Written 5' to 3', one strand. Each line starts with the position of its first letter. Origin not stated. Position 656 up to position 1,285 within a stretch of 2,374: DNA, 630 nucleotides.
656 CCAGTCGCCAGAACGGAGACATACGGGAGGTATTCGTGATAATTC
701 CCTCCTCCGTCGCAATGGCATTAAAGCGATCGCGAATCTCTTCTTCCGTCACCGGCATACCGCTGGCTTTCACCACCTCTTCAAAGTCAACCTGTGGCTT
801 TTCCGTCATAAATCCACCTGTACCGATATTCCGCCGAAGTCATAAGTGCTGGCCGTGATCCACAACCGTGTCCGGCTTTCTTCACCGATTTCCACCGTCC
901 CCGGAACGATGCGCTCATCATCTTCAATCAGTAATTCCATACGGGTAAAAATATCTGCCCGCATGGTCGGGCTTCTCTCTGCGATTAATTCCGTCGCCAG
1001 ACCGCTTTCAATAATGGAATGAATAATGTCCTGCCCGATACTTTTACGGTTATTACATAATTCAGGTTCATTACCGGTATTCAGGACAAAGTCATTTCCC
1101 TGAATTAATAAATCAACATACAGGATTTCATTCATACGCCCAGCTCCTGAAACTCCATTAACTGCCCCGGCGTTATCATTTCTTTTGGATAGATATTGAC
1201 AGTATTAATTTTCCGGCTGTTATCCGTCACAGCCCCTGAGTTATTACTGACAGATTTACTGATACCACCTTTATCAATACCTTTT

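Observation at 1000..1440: AT-rich patch spanning the tape measure 3' end and the 5' half of the small gene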

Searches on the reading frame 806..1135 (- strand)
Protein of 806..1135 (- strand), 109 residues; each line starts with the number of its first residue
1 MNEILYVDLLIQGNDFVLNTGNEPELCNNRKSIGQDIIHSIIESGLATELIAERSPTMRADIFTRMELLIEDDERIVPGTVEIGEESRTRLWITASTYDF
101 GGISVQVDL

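Call 25: search_protein_families(library=pfam, proteins=[window:806-1135:-], max_evalue=0.01)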
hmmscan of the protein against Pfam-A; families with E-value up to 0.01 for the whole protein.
window:806-1135:- (109 aa): 1 family
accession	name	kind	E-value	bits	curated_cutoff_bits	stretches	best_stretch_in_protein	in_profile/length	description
PF10761.14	DUF2590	-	7.9e-45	151.6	27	1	7-105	1-99/100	Protein of unknown function (DUF2590)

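Call 26: search_protein_families(library=phrogs, proteins=[window:806-1135:-], max_evalue=0.01)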
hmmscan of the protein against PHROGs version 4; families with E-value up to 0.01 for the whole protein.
window:806-1135:- (109 aa): 1 family
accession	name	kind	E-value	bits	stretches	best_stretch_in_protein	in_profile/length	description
phrog_1237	-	unknown function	7.1e-52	175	1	1-108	1-108/109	-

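Call 28: find_related_loci(query=A1, collection=genome_contigs, flank=3500)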
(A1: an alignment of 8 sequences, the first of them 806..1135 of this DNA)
Query A1 (109 aa) in genome_contigs; peptide patterns used: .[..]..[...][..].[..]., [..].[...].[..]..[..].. (x = any residue, [..] = any of these).
108 stretches matched a pattern; 71 encode a relative of the query (tblastn E <= 1e-3); 71 distinct loci.
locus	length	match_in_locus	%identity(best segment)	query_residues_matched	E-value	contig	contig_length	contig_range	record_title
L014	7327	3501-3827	91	1-109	1e-64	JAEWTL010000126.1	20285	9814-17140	MAG: Bacillota bacterium isolate OH_SDB_141 k127_460447, whole genome shotgun sequence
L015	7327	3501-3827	80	1-109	3e-58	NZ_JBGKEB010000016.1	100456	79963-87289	Enterobacter sp. KBR-315C3_2022 ctg_16, whole genome shotgun sequence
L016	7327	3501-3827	79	1-109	2e-57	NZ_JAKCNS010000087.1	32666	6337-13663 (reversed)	Kluyvera intermedia strain INSAq229 Aq229_contig_88, whole genome shotgun sequence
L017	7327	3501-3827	79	1-109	1e-57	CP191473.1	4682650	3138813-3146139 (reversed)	Salmonella enterica strain s1 chromosome, complete genome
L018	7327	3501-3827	79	1-109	4e-57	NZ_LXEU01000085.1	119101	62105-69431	Kluyvera georgiana ATCC 51603 Sequence00085, whole genome shotgun sequence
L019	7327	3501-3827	77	1-109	3e-57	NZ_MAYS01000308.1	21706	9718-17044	Candidatus Erwinia dacicola strain IL contig_376, whole genome shotgun sequence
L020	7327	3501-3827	77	1-109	3e-57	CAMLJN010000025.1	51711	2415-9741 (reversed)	MAG: uncultured Buttiauxella sp. isolate SRR12181029_bin.1_metawrap_v1.3.0_MAG genome assembly, contig: ERZ12593168_59,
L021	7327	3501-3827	76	1-109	1e-56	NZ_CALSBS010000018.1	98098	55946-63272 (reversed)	Pseudocitrobacter vendiensis strain CPO20170097T, whole genome shotgun sequence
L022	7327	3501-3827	76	1-109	1e-56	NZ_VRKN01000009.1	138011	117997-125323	Enterobacter asburiae strain TN152 NODE_9_length_138011_cov_128.184, whole genome shotgun sequence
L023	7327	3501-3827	77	1-109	2e-56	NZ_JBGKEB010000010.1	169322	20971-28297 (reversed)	Enterobacter sp. KBR-315C3_2022 ctg_10, whole genome shotgun sequence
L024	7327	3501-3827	73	1-109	3e-53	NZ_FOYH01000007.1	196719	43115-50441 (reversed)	Enterobacter sp. kpr-6, whole genome shotgun sequence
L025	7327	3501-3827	75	1-109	6e-53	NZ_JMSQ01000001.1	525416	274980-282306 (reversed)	Siccibacter colletis strain 1383 contig001, whole genome shotgun sequence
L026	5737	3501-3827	74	1-109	2e-52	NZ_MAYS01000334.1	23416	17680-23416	Candidatus Erwinia dacicola strain IL contig_4, whole genome shotgun sequence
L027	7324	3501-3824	75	1-108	1e-52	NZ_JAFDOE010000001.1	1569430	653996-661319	Citrobacter sp. FP75 contig1, whole genome shotgun sequence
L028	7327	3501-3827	74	1-109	3e-52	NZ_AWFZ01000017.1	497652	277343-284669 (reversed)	Siccibacter turicensis LMG 23730 strain LMG23730T contig026, whole genome shotgun sequence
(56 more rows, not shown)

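Call 38: search_solved_structures(query=A1, max_evalue=10, show_alignments=2)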
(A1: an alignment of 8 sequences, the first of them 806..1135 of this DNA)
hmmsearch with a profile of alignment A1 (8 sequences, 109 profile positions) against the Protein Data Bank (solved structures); distinct sequences matched with E-value up to 10: 4.
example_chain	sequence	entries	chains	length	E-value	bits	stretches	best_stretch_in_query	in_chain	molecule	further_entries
9bj5_A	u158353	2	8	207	0.63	13.4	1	30-65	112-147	AbiV family abortive infection protein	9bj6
9bj7_A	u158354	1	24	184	0.8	13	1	30-65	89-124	AbiV family abortive infection protein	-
6fxw_A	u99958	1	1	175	0.9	12.9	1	20-68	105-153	Putative ribose 5-phosphate isomerase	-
1izl_V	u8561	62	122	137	1.9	11.9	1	50-84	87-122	Photosystem II: Subunit PsbV | cytochrome c550 | Cytochrome c-550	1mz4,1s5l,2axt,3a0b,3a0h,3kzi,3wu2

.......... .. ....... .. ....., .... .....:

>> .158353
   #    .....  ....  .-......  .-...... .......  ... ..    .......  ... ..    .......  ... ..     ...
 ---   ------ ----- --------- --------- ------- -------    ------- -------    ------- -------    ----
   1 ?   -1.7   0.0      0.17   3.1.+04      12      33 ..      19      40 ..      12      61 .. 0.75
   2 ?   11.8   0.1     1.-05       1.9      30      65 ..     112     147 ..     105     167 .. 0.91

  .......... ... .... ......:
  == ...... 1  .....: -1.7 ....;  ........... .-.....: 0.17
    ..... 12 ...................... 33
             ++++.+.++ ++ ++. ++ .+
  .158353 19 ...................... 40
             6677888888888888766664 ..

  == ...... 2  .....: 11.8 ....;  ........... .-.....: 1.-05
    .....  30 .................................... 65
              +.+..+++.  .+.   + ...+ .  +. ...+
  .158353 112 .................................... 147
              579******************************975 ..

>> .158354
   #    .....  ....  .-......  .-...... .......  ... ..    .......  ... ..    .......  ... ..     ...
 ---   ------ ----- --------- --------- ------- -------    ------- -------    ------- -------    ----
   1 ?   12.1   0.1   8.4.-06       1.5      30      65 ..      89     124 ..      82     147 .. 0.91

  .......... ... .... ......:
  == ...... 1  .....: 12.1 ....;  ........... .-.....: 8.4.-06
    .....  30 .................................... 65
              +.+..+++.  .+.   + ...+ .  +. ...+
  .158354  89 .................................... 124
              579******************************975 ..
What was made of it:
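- On gp25/GpW/TssE sheath initiator (for DUF2590): No PDB sequence relatives were found (call 38).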

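Call 39: search_protein_families(library=ncbifam, proteins=[window:806-1135:-], max_evalue=0.1)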
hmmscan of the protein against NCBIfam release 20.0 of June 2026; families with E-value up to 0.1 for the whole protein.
window:806-1135:- (109 aa): 0 families

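Call 40: search_protein_families(library=pfam, alignment_id=A1, max_evalue=10)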
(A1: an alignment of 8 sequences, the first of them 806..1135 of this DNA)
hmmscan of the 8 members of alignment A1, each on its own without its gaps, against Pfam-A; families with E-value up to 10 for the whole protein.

A. member 1, window:806-1135:- (109 aa): 1 family
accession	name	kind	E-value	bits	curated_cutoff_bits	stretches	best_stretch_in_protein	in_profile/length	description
PF10761.14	DUF2590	-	7.9e-45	151.6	27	1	7-105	1-99/100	Protein of unknown function (DUF2590)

B. families by the number of members that match (of 8 scanned): 1 family
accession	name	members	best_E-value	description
PF10761.14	DUF2590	8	2.3e-48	Protein of unknown function (DUF2590)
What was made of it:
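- On gp25/GpW/TssE sheath initiator (for DUF2590): Only PF10761 was hit, for 8 members at E<=10 (call 40).
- Closest known: gp25 / GpW / TssE sheath initiators of contractile injection systems. Different: No sequence-level match to Pfam GPW_gp25, even at E<=10 (call 40).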

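Call 44: predict_structure(protein=window:806-1135:-)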
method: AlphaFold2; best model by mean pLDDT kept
length: 109 residues; sequences in the alignment: 1
mean_pLDDT: 34.8   pTM: 0.24
mean pLDDT of the five models: 34.8, 34.2, 31.7, 31.4, 31.2
residues with pLDDT >= 90: 0; 70-90: 0; 50-70: 2; < 50: 107
segments of 3 or more residues with pLDDT < 50: 1-36, 38-43, 45-109
pLDDT, mean of each block of 10 residues (from residue 1): 34 38 35 45 44 32 30 33 34 31 26
secondary structure, 60 per line:
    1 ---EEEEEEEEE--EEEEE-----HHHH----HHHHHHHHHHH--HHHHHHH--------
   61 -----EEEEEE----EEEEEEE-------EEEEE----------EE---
elements in order: E4-12 E15-19 H25-28 H33-43 H46-52 E66-71 E76-82 E90-94

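Call 50: find_homologous_proteins(query=window:806-1135:-, max_evalue=0.001)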
Query window:806-1135:- (109 aa): 450 proteins with E <= 0.001 among 452 candidates; the best 120 are listed.
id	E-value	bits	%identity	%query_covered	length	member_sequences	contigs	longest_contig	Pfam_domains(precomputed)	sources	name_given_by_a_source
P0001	1.7e-63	229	99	100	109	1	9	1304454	PF10761.16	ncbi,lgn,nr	ncbi:DUF2590 family protein [Salmonella enterica]|nr:DUF2590 family protein [Salmonella enterica] EL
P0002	1.7e-63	229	99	100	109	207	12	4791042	PF10761.16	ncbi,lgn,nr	ncbi:DUF2590 family protein [Salmonella enterica]|nr:DUF2590 family protein [Salmonella enterica] EC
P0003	3.1e-63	228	99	100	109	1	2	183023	PF10761.16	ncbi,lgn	ncbi:TPA: DUF2590 family protein [Salmonella enterica subsp. enterica serovar Adelaide]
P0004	4.2e-63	228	99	100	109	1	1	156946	PF10761.16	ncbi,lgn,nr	ncbi:DUF2590 family protein [Salmonella enterica subsp. enterica serovar Agona]|nr:DUF2590 family pr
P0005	4.5e-63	228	99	100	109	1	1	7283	PF10761.16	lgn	-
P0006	4.6e-63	228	99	100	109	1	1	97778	PF10761.16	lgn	-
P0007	6.4e-63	227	98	100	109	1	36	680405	PF10761.16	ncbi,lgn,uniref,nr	ncbi:DUF2590 family protein [Salmonella enterica]|uniref:DUF2590 family protein n=1 Tax=Salmonella e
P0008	2.3e-62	225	98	100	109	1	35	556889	PF10761.16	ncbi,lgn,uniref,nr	ncbi:DUF2590 family protein [Salmonella enterica]|uniref:DUF2590 family protein n=2 Tax=Salmonella e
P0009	2.4e-62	225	98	100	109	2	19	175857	PF10761.16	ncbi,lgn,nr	ncbi:DUF2590 family protein [Salmonella enterica subsp. enterica]|nr:DUF2590 family protein [Salmone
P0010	5.4e-62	224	97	100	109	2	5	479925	PF10761.16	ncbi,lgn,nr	ncbi:DUF2590 family protein [Salmonella enterica]|nr:DUF2590 family protein [Salmonella enterica] EB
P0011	1.5e-59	216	97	96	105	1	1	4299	PF10761.16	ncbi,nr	ncbi:DUF2590 family protein [Salmonella enterica subsp. enterica serovar Meleagridis]|nr:DUF2590 fam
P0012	2.4e-59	216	92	100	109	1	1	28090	PF10761.16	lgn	-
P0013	3.1e-58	212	91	100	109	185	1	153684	PF10761.16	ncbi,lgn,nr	ncbi:DUF2590 family protein [Escherichia coli]|nr:DUF2590 family protein [Escherichia coli]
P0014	3.3e-58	212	90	100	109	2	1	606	PF10761.16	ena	-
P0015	6.1e-58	211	92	100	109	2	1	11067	PF10761.16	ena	-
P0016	8.5e-57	208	90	100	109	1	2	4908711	PF10761.16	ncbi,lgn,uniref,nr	ncbi:DUF2590 family protein [Citrobacter freundii]|uniref:DUF2590 family protein n=1 Tax=Citrobacter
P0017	1.1e-56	207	89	100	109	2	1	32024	PF10761.16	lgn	-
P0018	2.9e-56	206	90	100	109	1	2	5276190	PF10761.16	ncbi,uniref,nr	ncbi:Protein of uncharacterised function (DUF2590) [Citrobacter freundii]|uniref:DUF2590 family prot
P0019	3.2e-56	206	90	100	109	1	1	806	PF10761.16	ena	-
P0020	7.3e-56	205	98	91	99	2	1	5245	PF10761.16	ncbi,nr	ncbi:DUF2590 family protein [Salmonella enterica subsp. enterica serovar Tennessee]|nr:DUF2590 famil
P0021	1.1e-55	204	88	100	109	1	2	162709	PF10761.16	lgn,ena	-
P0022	4.1e-55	202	86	100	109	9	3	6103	PF10761.16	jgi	jgi:Protein of unknown function (DUF2590).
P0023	4.7e-55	202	85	100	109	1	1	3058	PF10761.16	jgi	-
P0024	5.5e-55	202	87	100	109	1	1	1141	PF10761.16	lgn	-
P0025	6.8e-55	201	87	100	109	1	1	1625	PF10761.16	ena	-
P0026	1.2e-54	201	88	100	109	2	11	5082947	PF10761.16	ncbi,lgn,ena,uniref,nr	ncbi:DUF2590 family protein [Escherichia coli]|uniref:DUF2590 family protein n=1 Tax=Escherichia col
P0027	1.7e-54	200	90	100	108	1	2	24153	PF10761.16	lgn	-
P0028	3.2e-54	199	84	100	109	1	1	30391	PF10761.16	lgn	-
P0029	3.6e-54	199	86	100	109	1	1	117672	PF10761.16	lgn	-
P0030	4.1e-54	199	83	100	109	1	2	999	PF10761.16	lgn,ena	-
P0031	4.3e-54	199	84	100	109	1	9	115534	PF10761.16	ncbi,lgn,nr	ncbi:TPA: DUF2590 family protein [Citrobacter freundii]|nr:DUF2590 family protein [Citrobacter freun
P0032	7.9e-54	198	84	100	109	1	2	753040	PF10761.16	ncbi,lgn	-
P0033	1.0e-53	198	86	100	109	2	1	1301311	PF10761.16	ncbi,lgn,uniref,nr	ncbi:DUF2590 family protein [Citrobacter braakii]|uniref:DUF2590 family protein n=1 Tax=Citrobacter 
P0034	1.4e-53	197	85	100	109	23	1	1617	PF10761.16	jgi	-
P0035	1.6e-53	197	82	100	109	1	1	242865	PF10761.16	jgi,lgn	jgi:hypothetical protein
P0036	2.3e-53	197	83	100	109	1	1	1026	PF10761.16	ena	-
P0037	3.8e-53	196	83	99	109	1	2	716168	PF10761.16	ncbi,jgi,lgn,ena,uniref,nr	ncbi:DUF2590 family protein [Pseudocitrobacter sp. 73]|jgi:Protein of unknown function (DUF2590).|un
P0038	4.0e-53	196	83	100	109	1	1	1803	PF10761.16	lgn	-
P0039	4.1e-53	196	83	100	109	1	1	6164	PF10761.16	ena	-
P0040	4.5e-53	196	83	100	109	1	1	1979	PF10761.16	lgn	-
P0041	4.5e-53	196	82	100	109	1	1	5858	PF10761.16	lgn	-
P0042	4.9e-53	196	85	100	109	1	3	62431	PF10761.16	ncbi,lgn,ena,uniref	ncbi:DUF2590 family protein [Citrobacter braakii]|uniref:DUF2590 family protein n=1 Tax=Citrobacter 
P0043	5.3e-53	195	80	100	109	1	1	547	PF10761.16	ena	-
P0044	6.5e-53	195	81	100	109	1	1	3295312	PF10761.16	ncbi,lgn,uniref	ncbi:DUF2590 family protein [Enterobacter asburiae]|uniref:DUF2590 family protein n=1 Tax=Enterobact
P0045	1.1e-52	194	81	100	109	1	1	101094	PF10761.16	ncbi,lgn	ncbi:DUF2590 family protein [Citrobacter farmeri]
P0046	1.4e-52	194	85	100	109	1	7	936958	PF10761.16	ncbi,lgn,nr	ncbi:TPA: DUF2590 family protein [Escherichia coli]|nr:DUF2590 family protein [Escherichia coli] EKK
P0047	2.1e-52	193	80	100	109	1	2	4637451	PF10761.16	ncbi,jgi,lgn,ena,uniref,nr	ncbi:DUF2590 family protein [Enterobacter sp. RHBSTW-00901]|uniref:DUF2590 family protein n=1 Tax=En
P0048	2.2e-52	193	81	100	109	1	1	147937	PF10761.16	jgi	-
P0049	2.2e-52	193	81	99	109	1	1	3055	PF10761.16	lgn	-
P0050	2.3e-52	193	80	100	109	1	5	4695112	PF10761.16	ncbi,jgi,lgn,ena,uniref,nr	ncbi:DUF2590 family protein [Enterobacter bugandensis]|jgi:hypothetical protein|uniref:DUF2590 famil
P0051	2.6e-52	193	78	100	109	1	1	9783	PF10761.16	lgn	-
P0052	2.9e-52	193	81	100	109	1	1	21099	PF10761.16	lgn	-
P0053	3.2e-52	193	82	100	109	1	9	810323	PF10761.16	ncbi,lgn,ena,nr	ncbi:DUF2590 family protein [Salmonella enterica]|nr:DUF2590 domain-containing protein [Salmonella e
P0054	4.2e-52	193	80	100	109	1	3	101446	PF10761.16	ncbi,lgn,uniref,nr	ncbi:Protein of uncharacterised function (DUF2590) [Enterobacter hormaechei]|uniref:DUF2590 family p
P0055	4.3e-52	192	80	100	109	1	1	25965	PF10761.16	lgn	-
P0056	4.3e-52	192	80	99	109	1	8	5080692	PF10761.16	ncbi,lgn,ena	-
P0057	4.4e-52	192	81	100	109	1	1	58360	PF10761.16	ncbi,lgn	ncbi:DUF2590 family protein [Escherichia coli]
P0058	4.4e-52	192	79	100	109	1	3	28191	PF10761.16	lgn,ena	-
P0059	4.7e-52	192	78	100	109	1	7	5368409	PF10761.16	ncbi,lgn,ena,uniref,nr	ncbi:DUF2590 family protein [Pluralibacter gergoviae]|uniref:DUF2590 family protein n=1 Tax=Pluralib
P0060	5.0e-52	192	83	100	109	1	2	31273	PF10761.16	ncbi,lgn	-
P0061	5.2e-52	192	83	100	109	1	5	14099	PF10761.16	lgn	-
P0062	5.6e-52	192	80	100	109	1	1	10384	PF10761.16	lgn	-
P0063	5.8e-52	192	81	99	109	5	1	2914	PF10761.16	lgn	-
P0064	6.4e-52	192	81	100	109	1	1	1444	PF10761.16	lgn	-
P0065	6.5e-52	192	78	100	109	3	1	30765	PF10761.16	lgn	-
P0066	6.6e-52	192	79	100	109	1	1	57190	PF10761.16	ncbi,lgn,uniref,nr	ncbi:DUF2590 family protein [Yokenella regensburgei]|uniref:DUF2590 family protein n=1 Tax=Yokenella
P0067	7.7e-52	192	79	100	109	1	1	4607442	PF10761.16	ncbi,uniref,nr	ncbi:DUF2590 domain-containing protein [Lelliottia sp. WB101]|uniref:DUF2590 family protein n=1 Tax=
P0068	8.2e-52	192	79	100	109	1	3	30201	PF10761.16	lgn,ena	-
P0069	8.2e-52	192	80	100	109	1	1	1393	PF10761.16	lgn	-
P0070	8.2e-52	192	81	100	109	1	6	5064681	PF10761.16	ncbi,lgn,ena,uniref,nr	ncbi:DUF2590 domain-containing protein [Citrobacter freundii]|uniref:DUF2590 family protein n=1 Tax=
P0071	8.3e-52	192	79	100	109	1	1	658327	PF10761.16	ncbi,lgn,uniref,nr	ncbi:DUF2590 family protein [Enterobacter vonholyi]|uniref:DUF2590 family protein n=1 Tax=Enterobact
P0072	8.5e-52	192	81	100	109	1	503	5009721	PF10761.16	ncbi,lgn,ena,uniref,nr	ncbi:DUF2590 family protein [Escherichia coli]|uniref:DUF2590 family protein n=1 Tax=Enterobacteriac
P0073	8.8e-52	191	81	100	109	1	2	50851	PF10761.16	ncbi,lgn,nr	ncbi:DUF2590 family protein [Escherichia coli]|nr:DUF2590 family protein [Escherichia coli]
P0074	9.3e-52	191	80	100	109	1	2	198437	PF10761.16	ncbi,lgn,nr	ncbi:TPA: DUF2590 family protein [Citrobacter freundii]|nr:DUF2590 family protein [Citrobacter freun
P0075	9.9e-52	191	79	100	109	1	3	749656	PF10761.16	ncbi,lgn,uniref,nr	ncbi:TPA: DUF2590 family protein [Enterobacter roggenkampii]|uniref:DUF2590 family protein n=1 Tax=E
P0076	1.0e-51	191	79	100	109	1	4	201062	PF10761.16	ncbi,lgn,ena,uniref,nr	ncbi:DUF2590 family protein [Enterobacter asburiae]|uniref:DUF2590 family protein n=1 Tax=Enterobact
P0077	1.1e-51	191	79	100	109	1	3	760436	PF10761.16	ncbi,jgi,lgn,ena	ncbi:DUF2590 family protein [Lelliottia nimipressuralis]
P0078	1.1e-51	191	79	100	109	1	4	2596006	PF10761.16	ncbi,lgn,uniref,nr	ncbi:DUF2590 family protein [Yokenella regensburgei]|uniref:DUF2590 family protein n=1 Tax=Yokenella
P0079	1.1e-51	191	78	100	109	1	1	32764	PF10761.16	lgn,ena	-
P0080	1.1e-51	191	80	100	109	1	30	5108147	PF10761.16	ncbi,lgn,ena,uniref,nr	ncbi:DUF2590 family protein [Salmonella enterica]|uniref:DUF2590 family protein n=1 Tax=Enterobacter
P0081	1.1e-51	191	79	100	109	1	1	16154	PF10761.16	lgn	-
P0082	1.2e-51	191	81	100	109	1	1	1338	PF10761.16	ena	-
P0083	1.2e-51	191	80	100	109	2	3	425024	PF10761.16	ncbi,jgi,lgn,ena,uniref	ncbi:DUF2590 family protein [Kluyvera intermedia]|uniref:DUF2590 family protein n=1 Tax=Kluyvera int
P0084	1.3e-51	191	80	100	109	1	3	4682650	PF10761.16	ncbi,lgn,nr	ncbi:DUF2590 family protein [Salmonella enterica]|nr:DUF2590 family protein [Escherichia fergusonii]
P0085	1.3e-51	191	79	100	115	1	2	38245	PF10761.16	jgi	jgi:hypothetical protein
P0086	1.3e-51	191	78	100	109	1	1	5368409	PF10761.16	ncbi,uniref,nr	ncbi:DUF2590 family protein [Pluralibacter gergoviae]|uniref:DUF2590 family protein n=1 Tax=Pluralib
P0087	1.5e-51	191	79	100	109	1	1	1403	PF10761.16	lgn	-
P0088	1.5e-51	191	79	100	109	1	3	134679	PF10761.16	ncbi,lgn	ncbi:DUF2590 family protein [Enterobacter soli]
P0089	1.5e-51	191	78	100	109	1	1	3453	PF10761.16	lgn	-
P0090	1.6e-51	191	78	100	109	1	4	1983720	PF10761.16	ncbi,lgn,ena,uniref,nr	ncbi:DUF2590 family protein [Enterobacter quasiroggenkampii]|uniref:DUF2590 family protein n=1 Tax=E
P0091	1.6e-51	191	80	100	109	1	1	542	PF10761.16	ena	-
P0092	1.6e-51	191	81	100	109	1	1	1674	PF10761.16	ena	-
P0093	1.7e-51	191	80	100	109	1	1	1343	PF10761.16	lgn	-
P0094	2.1e-51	190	79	100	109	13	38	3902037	PF10761.16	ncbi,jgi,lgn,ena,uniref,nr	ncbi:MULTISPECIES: DUF2590 family protein [Enterobacteriaceae]|jgi:hypothetical protein|uniref:DUF25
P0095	2.1e-51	190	78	100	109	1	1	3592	PF10761.16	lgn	-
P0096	2.2e-51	190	81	99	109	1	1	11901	PF10761.16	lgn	-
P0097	2.3e-51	190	80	100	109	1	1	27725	PF10761.16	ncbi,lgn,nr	ncbi:TPA: DUF2590 family protein [Escherichia coli]|nr:DUF2590 family protein [Escherichia coli]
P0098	2.6e-51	190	78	100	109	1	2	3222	PF10761.16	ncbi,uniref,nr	ncbi:hypothetical protein B9Q22_23445 [Enterobacter roggenkampii]|uniref:DUF2590 family protein n=1 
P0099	2.9e-51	190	78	100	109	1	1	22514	PF10761.16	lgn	-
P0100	2.9e-51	190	78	100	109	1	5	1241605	PF10761.16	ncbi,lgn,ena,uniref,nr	ncbi:TPA: DUF2590 family protein [Enterobacter asburiae]|uniref:DUF2590 family protein n=1 Tax=Enter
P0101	3.0e-51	190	81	100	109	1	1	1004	PF10761.16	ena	-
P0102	3.0e-51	190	80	100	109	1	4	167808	PF10761.16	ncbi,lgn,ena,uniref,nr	ncbi:DUF2590 family protein [uncultured Citrobacter sp.]|uniref:DUF2590 family protein n=1 Tax=uncul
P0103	3.3e-51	190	80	100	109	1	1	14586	PF10761.16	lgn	-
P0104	3.6e-51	190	77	100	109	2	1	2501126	PF10761.16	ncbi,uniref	ncbi:DUF2590 family protein [Enterobacter ludwigii]|uniref:DUF2590 family protein n=1 Tax=Enterobact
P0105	4.0e-51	189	79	100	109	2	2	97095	PF10761.16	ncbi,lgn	ncbi:TPA: DUF2590 family protein [Enterobacter hormaechei subsp. steigerwaltii]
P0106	4.1e-51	189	80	100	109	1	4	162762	PF10761.16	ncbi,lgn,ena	ncbi:DUF2590 family protein [Citrobacter amalonaticus]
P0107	4.1e-51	189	80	100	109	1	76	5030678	PF10761.16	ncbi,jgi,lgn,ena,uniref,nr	ncbi:TPA: DUF2590 family protein [Citrobacter amalonaticus]|jgi:hypothetical protein|uniref:DUF2590 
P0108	4.1e-51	189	80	99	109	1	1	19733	PF10761.16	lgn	-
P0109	4.2e-51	189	79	100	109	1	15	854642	PF10761.16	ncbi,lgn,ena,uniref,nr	ncbi:TPA: DUF2590 family protein [Salmonella enterica subsp. enterica serovar Heidelberg]|uniref:DUF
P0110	4.4e-51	189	80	100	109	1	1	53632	PF10761.16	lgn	-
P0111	4.6e-51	189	80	100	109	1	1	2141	PF10761.16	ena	-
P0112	5.3e-51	189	78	100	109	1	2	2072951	PF10761.16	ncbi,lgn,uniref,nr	ncbi:DUF2590 family protein [Enterobacter asburiae]|uniref:DUF2590 family protein n=1 Tax=Enterobact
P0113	5.7e-51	189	79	100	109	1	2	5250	PF10761.16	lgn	-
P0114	5.8e-51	189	80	100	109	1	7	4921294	PF10761.16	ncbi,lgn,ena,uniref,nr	ncbi:DUF2590 family protein [Citrobacter farmeri]|uniref:DUF2590 family protein n=1 Tax=Citrobacter 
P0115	5.9e-51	189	80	100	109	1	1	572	PF10761.16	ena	-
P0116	5.9e-51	189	80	100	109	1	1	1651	PF10761.16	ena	-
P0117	6.0e-51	189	78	100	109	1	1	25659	PF10761.16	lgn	-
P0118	6.2e-51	189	80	100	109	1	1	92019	PF10761.16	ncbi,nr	ncbi:DUF2590 domain-containing protein [Kosakonia cowanii]|nr:DUF2590 domain-containing protein [Kos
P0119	6.4e-51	189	80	100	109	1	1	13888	PF10761.16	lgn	-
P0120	6.8e-51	189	76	100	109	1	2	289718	PF10761.16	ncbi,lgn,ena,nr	ncbi:DUF2590 family protein [Klebsiella pneumoniae]|nr:DUF2590 family protein [Klebsiella pneumoniae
